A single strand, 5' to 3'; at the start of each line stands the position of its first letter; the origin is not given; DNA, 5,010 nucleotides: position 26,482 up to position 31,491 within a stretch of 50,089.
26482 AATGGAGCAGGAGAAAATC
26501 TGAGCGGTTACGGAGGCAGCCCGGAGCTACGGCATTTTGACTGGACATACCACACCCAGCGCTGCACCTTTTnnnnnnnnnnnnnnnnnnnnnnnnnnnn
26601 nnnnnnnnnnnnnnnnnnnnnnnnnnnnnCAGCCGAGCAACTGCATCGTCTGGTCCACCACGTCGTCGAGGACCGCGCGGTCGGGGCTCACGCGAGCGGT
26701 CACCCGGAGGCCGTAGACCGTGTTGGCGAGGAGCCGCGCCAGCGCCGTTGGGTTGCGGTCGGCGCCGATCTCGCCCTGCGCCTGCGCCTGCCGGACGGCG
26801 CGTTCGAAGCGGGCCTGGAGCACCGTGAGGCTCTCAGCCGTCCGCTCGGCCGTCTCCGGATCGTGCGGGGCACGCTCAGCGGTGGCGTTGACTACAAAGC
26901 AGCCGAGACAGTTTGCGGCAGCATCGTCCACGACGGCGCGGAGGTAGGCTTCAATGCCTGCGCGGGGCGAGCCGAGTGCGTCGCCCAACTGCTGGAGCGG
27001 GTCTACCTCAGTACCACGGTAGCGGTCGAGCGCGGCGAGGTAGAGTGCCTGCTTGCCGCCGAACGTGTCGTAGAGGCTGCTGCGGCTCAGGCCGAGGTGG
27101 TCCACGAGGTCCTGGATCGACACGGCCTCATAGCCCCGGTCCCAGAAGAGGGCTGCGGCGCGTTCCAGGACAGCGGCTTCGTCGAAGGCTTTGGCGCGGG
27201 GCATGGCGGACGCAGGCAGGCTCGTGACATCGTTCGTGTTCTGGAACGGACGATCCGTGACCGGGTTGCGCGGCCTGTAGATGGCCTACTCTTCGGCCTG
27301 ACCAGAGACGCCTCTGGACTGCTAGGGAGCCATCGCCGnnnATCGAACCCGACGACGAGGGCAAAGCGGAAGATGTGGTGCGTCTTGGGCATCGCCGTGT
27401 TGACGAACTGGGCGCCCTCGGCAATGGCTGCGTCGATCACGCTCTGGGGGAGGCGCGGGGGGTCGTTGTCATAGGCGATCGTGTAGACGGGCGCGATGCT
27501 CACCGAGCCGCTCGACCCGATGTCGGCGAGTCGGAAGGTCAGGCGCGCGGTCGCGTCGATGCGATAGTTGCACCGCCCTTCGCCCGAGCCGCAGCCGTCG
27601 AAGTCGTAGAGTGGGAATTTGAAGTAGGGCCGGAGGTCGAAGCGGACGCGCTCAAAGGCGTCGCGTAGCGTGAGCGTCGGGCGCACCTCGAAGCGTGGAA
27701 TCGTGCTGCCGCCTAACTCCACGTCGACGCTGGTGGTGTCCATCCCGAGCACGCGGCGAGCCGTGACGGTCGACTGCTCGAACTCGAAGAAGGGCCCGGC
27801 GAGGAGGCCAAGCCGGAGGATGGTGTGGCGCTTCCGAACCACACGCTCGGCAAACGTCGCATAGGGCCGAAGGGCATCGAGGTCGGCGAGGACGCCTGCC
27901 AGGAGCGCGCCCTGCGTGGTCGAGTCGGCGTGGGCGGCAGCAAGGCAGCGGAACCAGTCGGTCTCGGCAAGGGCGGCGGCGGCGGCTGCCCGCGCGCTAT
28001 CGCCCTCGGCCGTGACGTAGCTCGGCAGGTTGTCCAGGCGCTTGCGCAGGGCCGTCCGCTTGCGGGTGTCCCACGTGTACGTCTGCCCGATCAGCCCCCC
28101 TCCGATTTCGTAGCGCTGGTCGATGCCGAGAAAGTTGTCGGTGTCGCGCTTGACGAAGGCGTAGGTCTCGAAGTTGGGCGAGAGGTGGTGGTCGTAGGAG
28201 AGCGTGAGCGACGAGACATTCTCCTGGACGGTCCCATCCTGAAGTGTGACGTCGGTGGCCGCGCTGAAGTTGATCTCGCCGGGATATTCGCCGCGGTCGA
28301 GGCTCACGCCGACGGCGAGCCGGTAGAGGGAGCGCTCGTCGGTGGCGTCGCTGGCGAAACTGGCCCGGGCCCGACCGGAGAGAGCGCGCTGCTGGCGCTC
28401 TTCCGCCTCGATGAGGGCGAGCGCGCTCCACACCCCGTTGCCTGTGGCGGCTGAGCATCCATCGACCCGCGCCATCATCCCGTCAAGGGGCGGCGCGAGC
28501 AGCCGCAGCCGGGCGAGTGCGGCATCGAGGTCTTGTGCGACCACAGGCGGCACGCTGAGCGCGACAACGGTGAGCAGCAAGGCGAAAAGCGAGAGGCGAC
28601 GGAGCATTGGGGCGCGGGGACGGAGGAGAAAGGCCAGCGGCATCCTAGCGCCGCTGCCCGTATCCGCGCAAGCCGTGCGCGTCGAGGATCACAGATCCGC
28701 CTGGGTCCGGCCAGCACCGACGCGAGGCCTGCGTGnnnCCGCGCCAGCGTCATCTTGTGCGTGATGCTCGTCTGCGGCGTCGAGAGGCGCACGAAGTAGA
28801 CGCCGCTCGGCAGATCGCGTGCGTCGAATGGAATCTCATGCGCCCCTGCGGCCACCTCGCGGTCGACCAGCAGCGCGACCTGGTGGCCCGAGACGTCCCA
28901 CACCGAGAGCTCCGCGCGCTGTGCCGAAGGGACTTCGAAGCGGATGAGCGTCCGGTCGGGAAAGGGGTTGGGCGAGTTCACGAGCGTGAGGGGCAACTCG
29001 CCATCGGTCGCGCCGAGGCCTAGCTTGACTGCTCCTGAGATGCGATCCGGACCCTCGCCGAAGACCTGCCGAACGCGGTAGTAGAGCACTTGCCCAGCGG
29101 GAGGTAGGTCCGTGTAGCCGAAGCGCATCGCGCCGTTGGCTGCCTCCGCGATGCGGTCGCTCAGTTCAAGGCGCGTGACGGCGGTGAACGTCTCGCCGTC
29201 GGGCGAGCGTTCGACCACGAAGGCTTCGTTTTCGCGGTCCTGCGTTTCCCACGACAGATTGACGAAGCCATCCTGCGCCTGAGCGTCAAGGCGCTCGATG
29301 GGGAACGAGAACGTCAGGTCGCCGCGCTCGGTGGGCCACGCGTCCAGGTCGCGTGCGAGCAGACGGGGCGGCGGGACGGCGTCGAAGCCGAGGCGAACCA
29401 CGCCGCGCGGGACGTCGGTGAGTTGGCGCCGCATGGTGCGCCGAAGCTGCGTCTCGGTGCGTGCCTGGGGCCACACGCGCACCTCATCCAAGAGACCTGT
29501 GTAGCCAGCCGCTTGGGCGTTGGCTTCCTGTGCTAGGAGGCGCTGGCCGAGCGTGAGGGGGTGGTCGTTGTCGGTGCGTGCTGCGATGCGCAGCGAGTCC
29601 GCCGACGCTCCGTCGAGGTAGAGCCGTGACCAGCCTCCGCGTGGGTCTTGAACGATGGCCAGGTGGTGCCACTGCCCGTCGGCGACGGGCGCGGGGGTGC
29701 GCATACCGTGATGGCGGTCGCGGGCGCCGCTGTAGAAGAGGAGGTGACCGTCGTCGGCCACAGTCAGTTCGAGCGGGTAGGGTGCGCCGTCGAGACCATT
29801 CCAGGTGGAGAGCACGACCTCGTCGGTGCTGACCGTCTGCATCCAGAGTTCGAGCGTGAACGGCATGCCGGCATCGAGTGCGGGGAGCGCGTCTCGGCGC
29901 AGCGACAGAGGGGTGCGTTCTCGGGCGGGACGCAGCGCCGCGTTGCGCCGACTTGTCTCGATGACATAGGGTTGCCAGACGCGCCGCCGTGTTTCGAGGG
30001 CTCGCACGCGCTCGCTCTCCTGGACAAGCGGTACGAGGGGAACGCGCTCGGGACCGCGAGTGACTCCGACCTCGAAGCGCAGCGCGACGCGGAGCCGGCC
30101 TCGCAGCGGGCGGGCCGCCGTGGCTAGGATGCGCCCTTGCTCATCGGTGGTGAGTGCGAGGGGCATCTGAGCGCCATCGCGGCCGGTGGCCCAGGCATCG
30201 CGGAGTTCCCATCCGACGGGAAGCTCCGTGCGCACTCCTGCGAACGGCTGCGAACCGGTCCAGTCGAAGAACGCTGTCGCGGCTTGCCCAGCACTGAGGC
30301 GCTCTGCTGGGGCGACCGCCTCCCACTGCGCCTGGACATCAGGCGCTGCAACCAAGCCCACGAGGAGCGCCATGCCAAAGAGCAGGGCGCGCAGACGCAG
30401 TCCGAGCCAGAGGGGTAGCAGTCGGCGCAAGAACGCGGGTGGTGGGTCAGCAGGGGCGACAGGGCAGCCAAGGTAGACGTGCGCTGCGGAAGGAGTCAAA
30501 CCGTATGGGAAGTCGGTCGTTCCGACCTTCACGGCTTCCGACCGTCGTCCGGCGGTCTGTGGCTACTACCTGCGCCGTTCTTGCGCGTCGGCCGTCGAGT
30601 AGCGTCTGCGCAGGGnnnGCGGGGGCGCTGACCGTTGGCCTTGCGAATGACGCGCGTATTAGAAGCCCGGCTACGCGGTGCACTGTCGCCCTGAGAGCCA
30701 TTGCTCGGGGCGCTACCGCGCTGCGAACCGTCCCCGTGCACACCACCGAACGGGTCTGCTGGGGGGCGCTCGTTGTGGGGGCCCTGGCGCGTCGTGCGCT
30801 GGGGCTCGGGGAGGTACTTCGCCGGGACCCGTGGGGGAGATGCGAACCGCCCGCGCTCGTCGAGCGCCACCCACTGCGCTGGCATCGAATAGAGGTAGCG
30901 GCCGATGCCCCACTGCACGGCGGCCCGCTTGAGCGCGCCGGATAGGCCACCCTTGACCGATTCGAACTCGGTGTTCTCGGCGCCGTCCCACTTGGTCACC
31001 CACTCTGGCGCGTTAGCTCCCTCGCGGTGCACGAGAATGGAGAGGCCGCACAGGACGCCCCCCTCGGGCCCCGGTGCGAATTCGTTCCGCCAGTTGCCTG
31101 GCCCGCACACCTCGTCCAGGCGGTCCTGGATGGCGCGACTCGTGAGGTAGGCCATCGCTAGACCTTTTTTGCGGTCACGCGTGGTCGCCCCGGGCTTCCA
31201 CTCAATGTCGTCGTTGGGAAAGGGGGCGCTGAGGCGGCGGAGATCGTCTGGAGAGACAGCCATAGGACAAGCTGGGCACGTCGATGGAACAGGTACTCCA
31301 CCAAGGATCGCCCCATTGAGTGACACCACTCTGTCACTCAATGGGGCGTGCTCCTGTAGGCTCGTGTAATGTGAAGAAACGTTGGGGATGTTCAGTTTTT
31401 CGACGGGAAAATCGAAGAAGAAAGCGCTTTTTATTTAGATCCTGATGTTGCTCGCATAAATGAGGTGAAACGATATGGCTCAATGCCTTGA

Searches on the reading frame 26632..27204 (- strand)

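Call 25: search_protein_families(library=pfam, proteins=[window:26632-27204:-], max_evalue=0.00001)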
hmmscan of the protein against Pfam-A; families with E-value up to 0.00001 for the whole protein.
window:26632-27204:- (191 aa): 4 families
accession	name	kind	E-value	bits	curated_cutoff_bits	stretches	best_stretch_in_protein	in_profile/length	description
PF00440.29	TetR_N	-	5.7e-14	52.1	24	1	13-58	2-47/47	Bacterial regulatory proteins, tetR family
PF16925.10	TetR_C_13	-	1.7e-12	48.1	27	1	84-183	9-106/109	Tetracyclin repressor-like, C-terminal domain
PF16859.10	TetR_C_11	-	3.4e-09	37.5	32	1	78-185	5-112/113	Tetracyclin repressor-like, C-terminal domain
PF13977.11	TetR_C_6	-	3.9e-07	30.7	27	1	80-184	1-104/115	BetI-type transcriptional repressor, C-terminal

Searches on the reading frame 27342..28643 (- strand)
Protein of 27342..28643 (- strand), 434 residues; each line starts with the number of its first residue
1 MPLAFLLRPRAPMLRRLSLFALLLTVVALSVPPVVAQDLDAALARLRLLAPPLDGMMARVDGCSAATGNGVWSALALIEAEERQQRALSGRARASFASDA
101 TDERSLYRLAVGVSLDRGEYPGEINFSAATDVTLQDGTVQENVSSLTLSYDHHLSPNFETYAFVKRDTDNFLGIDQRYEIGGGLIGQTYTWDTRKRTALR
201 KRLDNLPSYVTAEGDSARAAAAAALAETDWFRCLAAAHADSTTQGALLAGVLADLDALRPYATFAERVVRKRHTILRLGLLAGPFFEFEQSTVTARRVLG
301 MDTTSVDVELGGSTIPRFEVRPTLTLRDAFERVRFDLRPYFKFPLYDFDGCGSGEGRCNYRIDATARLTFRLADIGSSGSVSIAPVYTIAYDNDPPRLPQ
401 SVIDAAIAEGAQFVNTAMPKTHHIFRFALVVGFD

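Call 25: search_protein_families(library=pfam, proteins=[window:27342-28643:-], max_evalue=0.00001)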
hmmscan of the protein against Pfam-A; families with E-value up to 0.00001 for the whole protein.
window:27342-28643:- (434 aa): 1 family
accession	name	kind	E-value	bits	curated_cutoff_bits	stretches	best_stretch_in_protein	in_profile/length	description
PF04338.18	DUF481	-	5.6e-06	27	21.1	0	123-203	31-108/210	Protein of unknown function, DUF481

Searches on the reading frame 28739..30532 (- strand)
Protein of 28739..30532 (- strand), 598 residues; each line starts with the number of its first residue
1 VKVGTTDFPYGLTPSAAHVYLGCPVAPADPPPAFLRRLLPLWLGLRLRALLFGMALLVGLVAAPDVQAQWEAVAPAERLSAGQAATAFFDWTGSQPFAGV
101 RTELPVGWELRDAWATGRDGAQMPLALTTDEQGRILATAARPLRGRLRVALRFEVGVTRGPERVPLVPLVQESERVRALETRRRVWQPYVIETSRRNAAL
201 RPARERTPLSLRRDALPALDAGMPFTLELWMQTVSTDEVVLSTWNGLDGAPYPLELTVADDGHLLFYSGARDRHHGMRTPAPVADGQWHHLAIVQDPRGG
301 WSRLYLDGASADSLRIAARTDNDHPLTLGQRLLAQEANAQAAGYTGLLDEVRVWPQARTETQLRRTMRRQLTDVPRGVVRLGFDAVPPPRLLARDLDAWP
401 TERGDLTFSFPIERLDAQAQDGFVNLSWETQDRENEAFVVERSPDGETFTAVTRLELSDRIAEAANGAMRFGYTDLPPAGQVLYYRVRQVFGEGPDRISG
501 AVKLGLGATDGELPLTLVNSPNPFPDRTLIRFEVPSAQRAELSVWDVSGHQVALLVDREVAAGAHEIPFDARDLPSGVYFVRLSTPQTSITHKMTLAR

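Call 25: search_protein_families(library=pfam, proteins=[window:28739-30532:-], max_evalue=0.00001)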
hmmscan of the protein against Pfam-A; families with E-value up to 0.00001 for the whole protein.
window:28739-30532:- (598 aa): 3 families
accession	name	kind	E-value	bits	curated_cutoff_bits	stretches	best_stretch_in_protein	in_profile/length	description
PF13385.13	Laminin_G_3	-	1.7e-19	70.9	27.6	1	222-362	16-149/151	Concanavalin A-like lectin/glucanases superfamily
PF18962.6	Por_Secre_tail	-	1.5e-07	32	27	1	521-594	3-73/75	Secretion system C-terminal sorting domain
PF02210.31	Laminin_G_2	-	8.7e-06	26.7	22.9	0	254-353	21-123/126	Laminin G domain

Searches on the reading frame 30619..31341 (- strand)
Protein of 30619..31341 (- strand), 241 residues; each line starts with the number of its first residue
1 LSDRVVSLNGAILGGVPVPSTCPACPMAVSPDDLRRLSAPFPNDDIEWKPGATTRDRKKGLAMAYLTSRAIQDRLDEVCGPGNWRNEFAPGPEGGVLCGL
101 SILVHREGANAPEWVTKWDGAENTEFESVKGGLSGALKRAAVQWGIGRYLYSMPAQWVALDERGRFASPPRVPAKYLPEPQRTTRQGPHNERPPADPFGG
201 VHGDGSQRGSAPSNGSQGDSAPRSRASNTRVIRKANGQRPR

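Call 86: search_protein_families(library=ncbifam, proteins=[window:30619-31341:-], max_evalue=0.001)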
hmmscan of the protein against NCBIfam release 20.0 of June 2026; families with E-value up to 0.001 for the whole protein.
window:30619-31341:- (241 aa): 0 families

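Call 87: search_protein_families(library=pfam, proteins=[window:30619-31341:-], max_evalue=0.01)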
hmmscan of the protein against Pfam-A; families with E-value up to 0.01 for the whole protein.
window:30619-31341:- (241 aa): 1 family
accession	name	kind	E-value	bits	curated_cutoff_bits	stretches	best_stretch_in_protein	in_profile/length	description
PF04098.21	Rad52_Rad22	-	7.6e-16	58.8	20.3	2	113-159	95-143/153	Rad52/22 family double-strand break repair protein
